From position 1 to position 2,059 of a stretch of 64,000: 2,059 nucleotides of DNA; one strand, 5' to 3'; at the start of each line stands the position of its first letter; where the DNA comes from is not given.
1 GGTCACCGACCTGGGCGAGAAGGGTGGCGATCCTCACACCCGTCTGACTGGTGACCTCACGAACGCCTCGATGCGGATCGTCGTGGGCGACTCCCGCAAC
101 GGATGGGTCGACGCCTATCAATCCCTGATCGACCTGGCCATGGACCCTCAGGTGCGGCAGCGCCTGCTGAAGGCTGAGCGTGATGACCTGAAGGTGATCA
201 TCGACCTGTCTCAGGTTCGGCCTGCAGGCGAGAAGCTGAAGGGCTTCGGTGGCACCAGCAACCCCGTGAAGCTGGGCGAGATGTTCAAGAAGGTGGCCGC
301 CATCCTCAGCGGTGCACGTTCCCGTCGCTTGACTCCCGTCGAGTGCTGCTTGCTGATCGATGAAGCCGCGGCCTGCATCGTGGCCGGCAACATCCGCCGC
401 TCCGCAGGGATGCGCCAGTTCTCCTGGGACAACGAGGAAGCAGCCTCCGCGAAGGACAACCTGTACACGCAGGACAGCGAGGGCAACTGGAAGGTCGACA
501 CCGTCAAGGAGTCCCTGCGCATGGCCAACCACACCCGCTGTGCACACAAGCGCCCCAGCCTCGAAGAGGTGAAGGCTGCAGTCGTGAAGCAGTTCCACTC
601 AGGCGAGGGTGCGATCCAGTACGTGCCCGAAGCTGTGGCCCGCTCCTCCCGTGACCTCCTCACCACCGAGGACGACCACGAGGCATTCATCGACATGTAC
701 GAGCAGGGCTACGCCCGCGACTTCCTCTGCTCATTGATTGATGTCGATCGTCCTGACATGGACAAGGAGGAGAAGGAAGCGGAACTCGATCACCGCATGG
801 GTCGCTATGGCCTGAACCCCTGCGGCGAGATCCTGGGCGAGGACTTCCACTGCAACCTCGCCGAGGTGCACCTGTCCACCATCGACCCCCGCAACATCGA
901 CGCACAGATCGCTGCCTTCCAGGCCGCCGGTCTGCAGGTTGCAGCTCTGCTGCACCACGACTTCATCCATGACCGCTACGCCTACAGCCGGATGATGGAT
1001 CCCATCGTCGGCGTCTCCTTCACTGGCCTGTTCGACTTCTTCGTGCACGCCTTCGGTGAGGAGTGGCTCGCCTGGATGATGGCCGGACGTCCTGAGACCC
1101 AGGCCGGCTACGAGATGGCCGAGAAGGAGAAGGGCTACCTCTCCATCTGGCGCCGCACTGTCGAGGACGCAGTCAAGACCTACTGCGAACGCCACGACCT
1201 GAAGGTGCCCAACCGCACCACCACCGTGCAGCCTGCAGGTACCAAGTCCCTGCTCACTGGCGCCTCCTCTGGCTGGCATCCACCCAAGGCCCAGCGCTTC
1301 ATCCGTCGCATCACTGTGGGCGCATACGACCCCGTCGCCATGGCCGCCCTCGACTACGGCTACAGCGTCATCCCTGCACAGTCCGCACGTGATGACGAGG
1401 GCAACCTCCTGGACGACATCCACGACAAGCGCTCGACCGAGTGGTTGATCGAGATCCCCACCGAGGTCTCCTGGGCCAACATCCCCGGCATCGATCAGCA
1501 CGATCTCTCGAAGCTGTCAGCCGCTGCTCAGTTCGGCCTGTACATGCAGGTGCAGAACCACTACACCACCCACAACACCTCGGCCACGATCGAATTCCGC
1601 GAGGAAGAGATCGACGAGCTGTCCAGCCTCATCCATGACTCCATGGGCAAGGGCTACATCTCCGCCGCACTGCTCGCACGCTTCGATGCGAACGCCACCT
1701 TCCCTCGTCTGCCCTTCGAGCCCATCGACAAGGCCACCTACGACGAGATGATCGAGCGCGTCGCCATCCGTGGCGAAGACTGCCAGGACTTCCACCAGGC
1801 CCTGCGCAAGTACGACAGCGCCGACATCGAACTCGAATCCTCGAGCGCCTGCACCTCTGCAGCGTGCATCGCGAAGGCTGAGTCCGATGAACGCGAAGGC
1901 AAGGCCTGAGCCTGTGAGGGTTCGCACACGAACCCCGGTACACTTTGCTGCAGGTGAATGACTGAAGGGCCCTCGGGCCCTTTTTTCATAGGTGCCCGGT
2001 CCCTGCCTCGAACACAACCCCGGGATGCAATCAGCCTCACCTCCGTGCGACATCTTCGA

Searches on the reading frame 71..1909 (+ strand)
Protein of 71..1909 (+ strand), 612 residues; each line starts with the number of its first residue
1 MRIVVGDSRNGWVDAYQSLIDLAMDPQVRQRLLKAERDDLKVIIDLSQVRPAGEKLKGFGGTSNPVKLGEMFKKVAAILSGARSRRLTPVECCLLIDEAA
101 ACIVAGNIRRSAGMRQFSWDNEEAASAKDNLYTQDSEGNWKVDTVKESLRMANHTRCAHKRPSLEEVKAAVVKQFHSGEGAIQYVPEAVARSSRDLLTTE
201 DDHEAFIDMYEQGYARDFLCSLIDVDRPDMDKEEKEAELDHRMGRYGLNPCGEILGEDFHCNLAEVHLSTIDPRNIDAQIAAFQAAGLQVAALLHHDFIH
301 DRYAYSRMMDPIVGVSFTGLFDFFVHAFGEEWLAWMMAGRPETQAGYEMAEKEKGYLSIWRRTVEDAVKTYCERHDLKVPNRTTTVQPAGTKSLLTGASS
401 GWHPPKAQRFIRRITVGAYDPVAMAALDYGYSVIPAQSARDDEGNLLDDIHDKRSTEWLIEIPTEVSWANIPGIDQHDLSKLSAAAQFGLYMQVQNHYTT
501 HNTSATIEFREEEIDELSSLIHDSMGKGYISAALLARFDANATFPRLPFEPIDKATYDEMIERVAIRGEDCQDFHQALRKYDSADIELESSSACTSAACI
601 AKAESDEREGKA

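Call 10: search_protein_families(library=phrogs, proteins=[window:71-1909:+], max_evalue=0.001)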
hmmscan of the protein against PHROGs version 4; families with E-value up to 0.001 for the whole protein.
window:71-1909:+ (612 aa): 2 families
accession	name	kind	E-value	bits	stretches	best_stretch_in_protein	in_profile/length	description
phrog_367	-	DNA, RNA and nucleotide metabolism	2.9e-122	410.2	1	3-604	185-699/701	ribonucleotide reductase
phrog_34632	-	transcription regulation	3.3e-08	34.9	1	554-610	125-182/195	transcriptional regulator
